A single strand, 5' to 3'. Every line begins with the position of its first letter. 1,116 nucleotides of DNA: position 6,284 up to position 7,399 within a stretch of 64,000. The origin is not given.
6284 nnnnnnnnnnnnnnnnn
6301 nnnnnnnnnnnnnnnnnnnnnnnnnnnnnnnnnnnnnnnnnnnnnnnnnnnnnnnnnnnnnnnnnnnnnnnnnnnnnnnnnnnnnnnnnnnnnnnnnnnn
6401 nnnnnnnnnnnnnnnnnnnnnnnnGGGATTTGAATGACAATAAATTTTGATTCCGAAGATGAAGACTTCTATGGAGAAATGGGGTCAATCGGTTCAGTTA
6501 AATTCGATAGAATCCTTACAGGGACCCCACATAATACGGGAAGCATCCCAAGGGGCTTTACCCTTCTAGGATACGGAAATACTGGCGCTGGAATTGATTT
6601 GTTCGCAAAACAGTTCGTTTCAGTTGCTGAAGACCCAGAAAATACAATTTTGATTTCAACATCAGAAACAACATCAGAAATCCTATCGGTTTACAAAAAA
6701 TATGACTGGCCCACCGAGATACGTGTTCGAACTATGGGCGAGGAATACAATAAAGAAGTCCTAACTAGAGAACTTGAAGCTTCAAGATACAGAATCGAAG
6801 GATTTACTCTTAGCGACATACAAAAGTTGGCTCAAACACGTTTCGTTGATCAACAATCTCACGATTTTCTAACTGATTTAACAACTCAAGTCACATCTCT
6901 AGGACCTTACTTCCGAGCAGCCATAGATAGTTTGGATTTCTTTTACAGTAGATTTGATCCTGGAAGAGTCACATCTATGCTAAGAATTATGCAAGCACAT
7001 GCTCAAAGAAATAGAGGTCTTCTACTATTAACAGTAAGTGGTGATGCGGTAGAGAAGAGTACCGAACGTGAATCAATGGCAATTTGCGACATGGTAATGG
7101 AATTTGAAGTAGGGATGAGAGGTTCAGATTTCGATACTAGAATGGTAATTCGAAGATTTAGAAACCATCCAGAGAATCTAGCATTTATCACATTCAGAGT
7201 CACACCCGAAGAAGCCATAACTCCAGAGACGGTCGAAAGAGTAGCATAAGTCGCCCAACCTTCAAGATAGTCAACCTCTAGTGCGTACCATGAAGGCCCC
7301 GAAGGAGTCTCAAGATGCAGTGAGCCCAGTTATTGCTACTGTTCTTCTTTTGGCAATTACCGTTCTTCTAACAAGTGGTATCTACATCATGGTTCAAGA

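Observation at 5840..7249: Two catalytically dead KaiC-like paralogs downstream of an intact one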

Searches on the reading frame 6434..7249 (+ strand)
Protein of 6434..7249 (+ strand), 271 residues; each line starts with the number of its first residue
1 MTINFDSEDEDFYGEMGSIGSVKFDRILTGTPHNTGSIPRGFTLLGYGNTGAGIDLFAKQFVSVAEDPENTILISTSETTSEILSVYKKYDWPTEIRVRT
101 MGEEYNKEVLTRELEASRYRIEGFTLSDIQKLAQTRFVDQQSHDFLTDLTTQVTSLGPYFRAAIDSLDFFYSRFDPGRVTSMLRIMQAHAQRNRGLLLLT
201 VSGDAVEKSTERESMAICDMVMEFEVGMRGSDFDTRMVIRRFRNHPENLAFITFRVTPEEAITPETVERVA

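Call 3: search_protein_families(library=pfam, proteins=[window:6434-7249:+], max_evalue=1)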
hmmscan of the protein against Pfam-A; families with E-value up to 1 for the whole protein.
window:6434-7249:+ (271 aa): 2 families
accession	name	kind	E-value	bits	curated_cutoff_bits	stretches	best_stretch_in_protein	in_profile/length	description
PF06745.19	ATPase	-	1.8e-07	31.2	26.6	1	23-262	7-224/231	KaiC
PF23442.1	DUF7125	-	0.032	13.8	29.1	1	171-244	109-182/207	Family of unknown function (DUF7125)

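Call 4: search_protein_families(library=ncbifam, proteins=[window:6434-7249:+], max_evalue=1)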
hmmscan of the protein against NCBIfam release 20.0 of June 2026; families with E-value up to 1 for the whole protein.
window:6434-7249:+ (271 aa): 5 families
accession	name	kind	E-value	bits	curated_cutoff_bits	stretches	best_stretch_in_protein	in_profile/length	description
NF052589.1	ArlH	equivalog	5.9e-09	36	215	1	36-263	15-222/229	archaellum protein ArlH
NF004723.0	PRK06067.1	subfamily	0.0021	17.6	194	1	132-259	104-230/243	flagellar accessory protein FlaH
NF006799.0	PRK09302.1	equivalog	0.015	13.9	408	1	35-94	25-86/515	circadian clock protein KaiC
TIGR03881.1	KaiC_arch_4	hypoth_equivalog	0.042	13.5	247.8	1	35-92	15-73/231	KaiC domain-containing protein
NF047707.1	LIC13341_fam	subfamily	0.17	10.7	550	1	52-91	23-62/353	LIC13341 family surface-exposed protein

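Call 9: find_homologous_proteins(query=window:6434-7249:+)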
Query window:6434-7249:+ (271 aa): 132 proteins with E <= 0.001 among 947 candidates; the best 120 are listed.
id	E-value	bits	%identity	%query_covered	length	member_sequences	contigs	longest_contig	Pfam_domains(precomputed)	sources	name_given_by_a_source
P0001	1.8e-168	576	96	100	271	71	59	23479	PF06745.20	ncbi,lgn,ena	-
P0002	2.2e-161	553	91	100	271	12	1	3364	PF06745.20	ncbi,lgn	-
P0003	8.5e-158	541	90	100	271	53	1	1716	PF06745.20,PF23442.2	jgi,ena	-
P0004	8.7e-134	463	74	99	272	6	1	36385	PF06745.20,PF23442.2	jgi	jgi:KaiC/GvpD/RAD55 family RecA-like ATPase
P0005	6.1e-128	443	72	100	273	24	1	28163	PF06745.20,PF23442.2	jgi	jgi:KaiC/GvpD/RAD55 family RecA-like ATPase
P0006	1.4e-127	442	71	100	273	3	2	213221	PF06745.20,PF23442.2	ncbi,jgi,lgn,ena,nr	ncbi:MAG: hypothetical protein QGF94_00580 [Candidatus Thalassarchaeaceae archaeon]|jgi:KaiC/GvpD/RA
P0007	1.0e-126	439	71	100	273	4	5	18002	PF06745.20,PF23442.2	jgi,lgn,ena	jgi:KaiC/GvpD/RAD55 family RecA-like ATPase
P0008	1.5e-126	439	71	100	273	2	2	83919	PF06745.20,PF23442.2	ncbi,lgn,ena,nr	ncbi:MAG: ATPase domain-containing protein [Candidatus Thalassarchaeaceae archaeon]|nr:ATPase domain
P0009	4.6e-124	431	70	100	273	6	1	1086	PF06745.20,PF23442.2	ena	-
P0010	2.2e-122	425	69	100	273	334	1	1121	PF06745.20,PF23442.2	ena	-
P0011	2.8e-122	425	69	100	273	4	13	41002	PF06745.20,PF23442.2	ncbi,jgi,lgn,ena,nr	ncbi:MAG: hypothetical protein CMB37_03460 [Euryarchaeota archaeon]|nr:hypothetical protein [Euryarc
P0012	3.2e-122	425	70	99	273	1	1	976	PF06745.20,PF23442.2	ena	-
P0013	8.2e-122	423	69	100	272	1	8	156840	PF06745.20,PF23442.2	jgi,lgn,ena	-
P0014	2.0e-121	422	69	100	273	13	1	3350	PF06745.20,PF23442.2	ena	-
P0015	2.6e-121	422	68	100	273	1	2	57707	PF06745.20,PF23442.2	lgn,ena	-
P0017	3.3e-120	418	69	100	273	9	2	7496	PF06745.20,PF23442.2,PF24336.2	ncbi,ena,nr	ncbi:MAG TPA: hypothetical protein QF621_02710 [Candidatus Thalassarchaeaceae archaeon]|nr:hypotheti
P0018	5.9e-107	375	70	88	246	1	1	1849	PF06745.20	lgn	-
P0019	2.6e-106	373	63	100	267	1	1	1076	PF06745.20,PF23442.2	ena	-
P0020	4.8e-104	365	61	98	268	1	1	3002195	PF06745.20,PF23442.2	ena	-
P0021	1.3e-103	364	62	98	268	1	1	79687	PF06745.20,PF23442.2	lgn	-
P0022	2.4e-103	363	59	99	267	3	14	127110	PF06745.20,PF23442.2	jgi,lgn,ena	jgi:KaiC/GvpD/RAD55 family RecA-like ATPase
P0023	5.9e-103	362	60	99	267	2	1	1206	PF06745.20,PF23442.2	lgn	-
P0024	1.1e-102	361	61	99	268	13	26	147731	PF06745.20,PF23442.2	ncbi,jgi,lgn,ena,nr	ncbi:MAG: hypothetical protein HOE92_06575 [Euryarchaeota archaeon]|jgi:KaiC/GvpD/RAD55 family RecA-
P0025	1.0e-101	358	59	99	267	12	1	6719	PF06745.20,PF23442.2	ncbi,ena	-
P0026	1.8e-101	357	62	99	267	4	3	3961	PF06745.20,PF23442.2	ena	-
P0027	1.9e-101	357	59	99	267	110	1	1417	PF06745.20,PF23442.2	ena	-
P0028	2.7e-101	356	60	99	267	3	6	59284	PF06745.20,PF23442.2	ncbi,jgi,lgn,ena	jgi:KaiC/GvpD/RAD55 family RecA-like ATPase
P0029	2.0e-100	353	60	99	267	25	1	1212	PF06745.20,PF23442.2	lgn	-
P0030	5.9e-99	348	60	99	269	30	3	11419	PF06745.20,PF23442.2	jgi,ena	-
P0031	7.3e-99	348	59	99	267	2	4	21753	PF06745.20,PF23442.2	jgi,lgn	jgi:KaiC/GvpD/RAD55 family RecA-like ATPase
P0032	8.1e-99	348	60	99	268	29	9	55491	PF06745.20,PF23442.2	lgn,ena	-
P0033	1.9e-98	347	59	99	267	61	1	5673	PF06745.20,PF23442.2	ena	-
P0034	2.6e-98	346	58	95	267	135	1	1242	PF06745.20,PF23442.2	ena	-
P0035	2.8e-98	346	58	99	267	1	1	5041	PF06745.20,PF23442.2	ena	-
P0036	6.6e-98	345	58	99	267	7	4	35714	PF06745.20,PF23442.2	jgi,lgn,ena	jgi:KaiC/GvpD/RAD55 family RecA-like ATPase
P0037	9.9e-98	344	57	99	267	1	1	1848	PF06745.20,PF23442.2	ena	-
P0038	3.5e-97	343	59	97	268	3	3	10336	PF06745.20,PF23442.2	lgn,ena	-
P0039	3.8e-97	343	59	99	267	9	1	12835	PF06745.20,PF23442.2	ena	-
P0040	2.3e-96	340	58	100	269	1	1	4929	PF06745.20,PF23442.2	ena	-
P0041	2.7e-96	340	57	99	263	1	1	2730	PF06745.20,PF23442.2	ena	-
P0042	5.3e-96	339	57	99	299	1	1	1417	PF06745.20,PF23442.2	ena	-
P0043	9.8e-96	338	57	99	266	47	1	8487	PF06745.20,PF23442.2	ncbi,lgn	-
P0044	1.1e-95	338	57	99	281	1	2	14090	PF06745.20,PF23442.2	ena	-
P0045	1.2e-95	338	57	99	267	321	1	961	PF06745.20,PF23442.2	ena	-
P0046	2.3e-95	337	57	99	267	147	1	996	PF06745.20,PF23442.2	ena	-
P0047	2.3e-95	337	57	99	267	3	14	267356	PF06745.20,PF23442.2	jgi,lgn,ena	jgi:KaiC/GvpD/RAD55 family RecA-like ATPase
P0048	2.6e-95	337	57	100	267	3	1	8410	PF06745.20,PF23442.2,PF24336.2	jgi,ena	-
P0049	3.1e-95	336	57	99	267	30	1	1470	PF06745.20,PF23442.2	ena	-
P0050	4.3e-95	336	57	99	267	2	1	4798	PF06745.20,PF23442.2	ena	-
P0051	4.3e-95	336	57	99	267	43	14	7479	PF06745.20,PF23442.2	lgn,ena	-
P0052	4.7e-95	336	58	99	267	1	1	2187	PF06745.20,PF23442.2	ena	-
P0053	5.7e-95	335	56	99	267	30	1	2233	PF06745.20,PF23442.2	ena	-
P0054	5.8e-95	335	57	99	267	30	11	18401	PF06745.20,PF23442.2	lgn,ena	-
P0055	7.1e-95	335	57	99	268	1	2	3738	PF06745.20,PF23442.2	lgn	-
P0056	1.5e-94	334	57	99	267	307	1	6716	PF06745.20,PF23442.2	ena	-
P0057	2.2e-94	334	57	99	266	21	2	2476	PF06745.20,PF23442.2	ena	-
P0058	3.7e-94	333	56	99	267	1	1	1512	PF06745.20,PF23442.2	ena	-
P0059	3.7e-94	333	56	100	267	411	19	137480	PF06745.20,PF23442.2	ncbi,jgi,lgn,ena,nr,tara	ncbi:MAG: hypothetical protein CMA41_05125 [Euryarchaeota archaeon]|jgi:KaiC/GvpD/RAD55 family RecA-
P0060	3.8e-94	333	56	99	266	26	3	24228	PF06745.20,PF23442.2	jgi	jgi:KaiC/GvpD/RAD55 family RecA-like ATPase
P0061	9.3e-94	331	56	100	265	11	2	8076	PF06745.20,PF23442.2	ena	-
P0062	1.0e-93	331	55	99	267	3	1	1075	PF06745.20,PF23442.2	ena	-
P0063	1.8e-93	330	56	99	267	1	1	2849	PF06745.20,PF23442.2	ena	-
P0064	1.8e-93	330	55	99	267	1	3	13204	PF06745.20,PF23442.2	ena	-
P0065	3.3e-93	330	56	99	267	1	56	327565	PF06745.20,PF23442.2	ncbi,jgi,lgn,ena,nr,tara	ncbi:MAG: RAD55 family ATPase [Candidatus Poseidoniaceae archaeon]|jgi:KaiC/GvpD/RAD55 family RecA-l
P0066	4.3e-93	329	55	99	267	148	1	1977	PF06745.20,PF23442.2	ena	-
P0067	5.4e-93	329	55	99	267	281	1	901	PF06745.20,PF23442.2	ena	-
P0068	8.2e-93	328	56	99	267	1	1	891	PF06745.20,PF23442.2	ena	-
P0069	1.1e-92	328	55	99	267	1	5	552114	PF06745.20,PF23442.2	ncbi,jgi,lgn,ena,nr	ncbi:MAG: RAD55 family ATPase [archaeon]|nr:RAD55 family ATPase [archaeon]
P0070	1.7e-92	327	55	99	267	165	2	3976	PF06745.20,PF23442.2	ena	-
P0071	2.7e-92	327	56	99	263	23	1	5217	PF06745.20,PF23442.2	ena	-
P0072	3.5e-92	326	54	99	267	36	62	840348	PF06745.20,PF23442.2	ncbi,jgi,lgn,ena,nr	ncbi:MAG: RAD55 family ATPase [Candidatus Thermoplasmatota archaeon]|nr:RAD55 family ATPase [Candida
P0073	4.0e-91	323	54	99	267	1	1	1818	PF06745.20,PF23442.2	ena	-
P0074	5.0e-91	323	54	99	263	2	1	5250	PF06745.20,PF23442.2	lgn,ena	-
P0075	6.3e-91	322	55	99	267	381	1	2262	PF06745.20,PF23442.2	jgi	-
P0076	7.2e-91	322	57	99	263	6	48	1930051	PF06745.20,PF23442.2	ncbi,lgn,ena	-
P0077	9.6e-91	322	55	99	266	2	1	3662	PF06745.20,PF23442.2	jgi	-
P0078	2.4e-88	314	59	87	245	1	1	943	PF06745.20,PF23442.2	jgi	jgi:KaiC/GvpD/RAD55 family RecA-like ATPase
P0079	6.0e-88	312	59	87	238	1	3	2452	PF06745.20,PF23442.2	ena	-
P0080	5.7e-86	306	55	99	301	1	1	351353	PF06745.20,PF23442.2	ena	-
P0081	6.0e-86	306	62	80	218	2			PF06745.20,PF23442.2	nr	nr:hypothetical protein [uncultured marine group II/III euryarchaeote AD1000_34_D01]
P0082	1.2e-83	298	56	91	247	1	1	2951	PF06745.20,PF23442.2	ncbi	ncbi:MAG TPA: hypothetical protein HA286_02970, partial [Candidatus Poseidoniaceae archaeon]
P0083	1.7e-83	298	55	92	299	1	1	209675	PF06745.20,PF23442.2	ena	-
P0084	1.8e-83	298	59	84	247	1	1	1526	PF06745.20,PF23442.2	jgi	jgi:KaiC/GvpD/RAD55 family RecA-like ATPase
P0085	3.2e-82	294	52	99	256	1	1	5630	PF06745.20,PF23442.2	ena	-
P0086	6.1e-82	293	51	95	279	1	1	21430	PF06745.20,PF23442.2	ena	-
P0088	4.7e-78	280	70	65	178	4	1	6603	PF06745.20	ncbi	ncbi:MAG: hypothetical protein ACJZ4J_03815, partial [Candidatus Poseidoniales archaeon]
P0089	7.0e-78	279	58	83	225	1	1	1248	PF06745.20,PF23442.2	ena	-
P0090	1.6e-76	275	59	82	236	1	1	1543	PF06745.20,PF23442.2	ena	-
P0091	5.9e-75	270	56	81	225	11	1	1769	PF06745.20,PF23442.2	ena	-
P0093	6.6e-73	263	52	87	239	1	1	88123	PF06745.20,PF23442.2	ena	-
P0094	8.3e-72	260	50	90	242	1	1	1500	PF06745.20,PF23442.2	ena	-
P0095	2.3e-71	258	58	74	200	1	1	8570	PF06745.20,PF23442.2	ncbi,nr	ncbi:MAG: hypothetical protein P8Q98_01865, partial [Candidatus Poseidoniaceae archaeon]|nr:hypothet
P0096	6.1e-71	257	55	79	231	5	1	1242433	PF06745.20,PF23442.2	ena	-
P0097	1.1e-69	253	57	76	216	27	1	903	PF06745.20,PF23442.2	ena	-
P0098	2.0e-67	245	59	71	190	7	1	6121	PF06745.20,PF23442.2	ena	-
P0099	5.3e-63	231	59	65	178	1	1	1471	PF06745.20,PF23442.2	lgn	-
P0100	2.1e-62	229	57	68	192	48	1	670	PF06745.20,PF23442.2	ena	-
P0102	3.4e-58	215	57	65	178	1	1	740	PF06745.20,PF23442.2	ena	-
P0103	8.3e-57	210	57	63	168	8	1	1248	PF06745.20,PF23442.2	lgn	-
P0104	6.7e-56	207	59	60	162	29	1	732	PF06745.20,PF23442.2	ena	-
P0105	5.3e-55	204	61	58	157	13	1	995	PF06745.20,PF23442.2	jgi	jgi:archaellum biogenesis ATPase FlaH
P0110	7.8e-51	191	54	63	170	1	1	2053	PF06745.20,PF23442.2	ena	-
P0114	3.2e-43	166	38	88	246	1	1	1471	PF06745.20,PF23442.2,PF24336.2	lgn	-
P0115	4.4e-43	165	38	90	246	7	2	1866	PF06745.20,PF23442.2,PF24336.2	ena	-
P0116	4.6e-43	165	38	88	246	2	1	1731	PF06745.20,PF23442.2,PF24336.2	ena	-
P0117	1.1e-42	164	38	88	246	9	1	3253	PF06745.20,PF23442.2,PF24336.2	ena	-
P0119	1.3e-41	161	37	82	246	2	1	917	PF06745.20,PF23442.2,PF24336.2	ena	-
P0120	4.6e-41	159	37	84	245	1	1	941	PF06745.20,PF07088.17,PF23442.2,PF24336.2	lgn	-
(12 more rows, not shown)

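Call 11: find_encoding_contigs(protein=P0072, flank=10000, max_places=2)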
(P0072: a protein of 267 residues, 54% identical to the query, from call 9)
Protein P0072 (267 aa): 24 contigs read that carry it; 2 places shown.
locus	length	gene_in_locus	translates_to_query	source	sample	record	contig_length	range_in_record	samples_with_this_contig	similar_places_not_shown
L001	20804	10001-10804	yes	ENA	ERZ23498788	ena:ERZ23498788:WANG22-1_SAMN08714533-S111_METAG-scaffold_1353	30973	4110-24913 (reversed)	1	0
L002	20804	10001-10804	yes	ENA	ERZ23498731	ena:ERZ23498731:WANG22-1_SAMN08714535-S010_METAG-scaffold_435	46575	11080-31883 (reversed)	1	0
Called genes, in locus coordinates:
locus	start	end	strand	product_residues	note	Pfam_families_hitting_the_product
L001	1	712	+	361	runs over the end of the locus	PF03301:Trp_dioxygenase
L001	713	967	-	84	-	PF01192:RNA_pol_Rpb6 (weak)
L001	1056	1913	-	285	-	-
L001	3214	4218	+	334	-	PF01040:UbiA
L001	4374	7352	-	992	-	-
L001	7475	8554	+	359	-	PF00932:LTD (weak)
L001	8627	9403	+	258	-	PF06745:ATPase, PF23442:DUF7125 (faint)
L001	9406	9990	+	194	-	-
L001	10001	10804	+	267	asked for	PF06745:ATPase, PF23442:DUF7125 (weak)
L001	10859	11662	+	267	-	PF01209:Ubie_methyltran, PF13489:Methyltransf_23, PF13649:Methyltransf_25, PF13847:Methyltransf_31, PF08241:Methyltransf_11, PF08242:Methyltransf_12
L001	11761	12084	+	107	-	-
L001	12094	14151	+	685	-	PF01496:V_ATPase_I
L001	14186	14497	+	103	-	PF00137:ATP-synt_C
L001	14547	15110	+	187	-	PF01991:vATP-synt_E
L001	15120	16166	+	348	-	PF01992:vATP-synt_AC39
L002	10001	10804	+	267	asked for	PF06745:ATPase, PF23442:DUF7125 (weak)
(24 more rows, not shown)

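Call 20: find_related_loci(query=window:6434-7249:+, collection=genome_contigs, flank=8000)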
Query window:6434-7249:+ (271 aa) in genome_contigs; peptide patterns used: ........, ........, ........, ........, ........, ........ (x = any residue, [..] = any of these).
84 stretches matched a pattern; 13 encode a relative of the query (tblastn E <= 1e-3); 12 distinct loci.
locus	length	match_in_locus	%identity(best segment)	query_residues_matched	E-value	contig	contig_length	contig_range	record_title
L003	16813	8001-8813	96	1-271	3e-178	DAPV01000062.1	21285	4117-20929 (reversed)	MAG TPA_asm: Euryarchaeota archaeon UBA125 UBA125_contig_13634, whole genome shotgun sequence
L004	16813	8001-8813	96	1-271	6e-178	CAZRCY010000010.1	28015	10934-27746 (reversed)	MAG TPA_asm: uncultured Candidatus Poseidoniales archaeon isolate binchicken_co76_80 genome assembly, contig: NODE_1921_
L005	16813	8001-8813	96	1-271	1e-177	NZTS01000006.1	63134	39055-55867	MAG: Methanobacteriota archaeon isolate EAC106 7099, whole genome shotgun sequence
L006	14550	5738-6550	96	1-271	1e-177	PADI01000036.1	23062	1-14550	MAG: Methanobacteriota archaeon isolate NAT150 39244, whole genome shotgun sequence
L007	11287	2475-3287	91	1-271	3e-171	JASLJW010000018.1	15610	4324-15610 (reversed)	MAG: Candidatus Thalassarchaeaceae archaeon isolate ETNP1_MAG_13 c_000000114791, whole genome shotgun sequence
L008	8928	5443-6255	92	1-271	4e-170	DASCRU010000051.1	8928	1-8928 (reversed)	MAG TPA_asm: Candidatus Thalassarchaeaceae archaeon isolate Ts_MAG_12 c_000000185226, whole genome shotgun sequence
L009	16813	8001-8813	90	1-271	3e-167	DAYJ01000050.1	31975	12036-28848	MAG TPA_asm: Euryarchaeota archaeon UBA40 UBA40_contig_33758, whole genome shotgun sequence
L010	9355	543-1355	90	1-271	8e-167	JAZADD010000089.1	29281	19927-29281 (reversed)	MAG: Thermoplasmatota archaeon isolate XB_MAG72 DB_MAG72_0089, whole genome shotgun sequence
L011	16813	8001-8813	88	1-271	4e-165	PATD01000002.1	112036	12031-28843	MAG: Methanobacteriota archaeon isolate SAT164 74522, whole genome shotgun sequence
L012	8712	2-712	89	35-271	5e-144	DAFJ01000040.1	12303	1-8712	MAG TPA_asm: Euryarchaeota archaeon UBA251 UBA251_contig_76522, whole genome shotgun sequence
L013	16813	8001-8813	96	1-271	6e-177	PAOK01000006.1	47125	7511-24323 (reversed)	MAG: Methanobacteriota archaeon isolate SAT218 79732, whole genome shotgun sequence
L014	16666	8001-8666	37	36-257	3e-46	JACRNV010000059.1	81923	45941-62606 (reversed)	MAG: Methanobacteriota archaeon isolate NC_groundwater_1944_Pr3_S-0.2um_58_6 scaffold_710265, whole genome shotgun seque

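Call 24: find_related_loci(query=A1, collection=metagenome_contigs, flank=7000)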
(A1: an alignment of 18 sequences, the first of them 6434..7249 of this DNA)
Query A1 (271 aa) in metagenome_contigs; peptide patterns used: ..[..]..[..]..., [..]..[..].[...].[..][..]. (x = any residue, [..] = any of these).
600 stretches matched a pattern (row limit reached: there are more); 371 encode a relative of the query (tblastn E <= 1e-3); the best 80 are kept; 80 distinct loci.
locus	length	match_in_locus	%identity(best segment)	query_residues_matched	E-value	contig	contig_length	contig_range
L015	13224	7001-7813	97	1-271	3e-179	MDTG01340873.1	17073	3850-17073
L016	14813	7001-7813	96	1-271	4e-177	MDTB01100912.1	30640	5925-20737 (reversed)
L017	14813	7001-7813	96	1-271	6e-177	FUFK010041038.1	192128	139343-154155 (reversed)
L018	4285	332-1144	90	1-271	4e-171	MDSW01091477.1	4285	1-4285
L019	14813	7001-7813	88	1-271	6e-164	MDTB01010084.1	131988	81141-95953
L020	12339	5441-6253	87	1-271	7e-163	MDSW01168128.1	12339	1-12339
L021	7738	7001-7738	89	1-246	8e-150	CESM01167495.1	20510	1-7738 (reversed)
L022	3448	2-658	99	53-271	2e-150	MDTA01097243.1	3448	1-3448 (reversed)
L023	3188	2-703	90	38-271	3e-148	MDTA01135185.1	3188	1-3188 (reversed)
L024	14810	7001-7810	71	2-271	4e-135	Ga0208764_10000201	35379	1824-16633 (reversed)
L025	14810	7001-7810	71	2-271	7e-135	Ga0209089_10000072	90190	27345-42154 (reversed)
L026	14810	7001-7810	71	2-271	7e-135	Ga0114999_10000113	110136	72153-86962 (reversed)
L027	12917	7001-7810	71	2-271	7e-135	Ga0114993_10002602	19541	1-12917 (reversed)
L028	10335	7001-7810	69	2-271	3e-132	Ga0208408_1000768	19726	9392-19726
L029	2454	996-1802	70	3-271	2e-139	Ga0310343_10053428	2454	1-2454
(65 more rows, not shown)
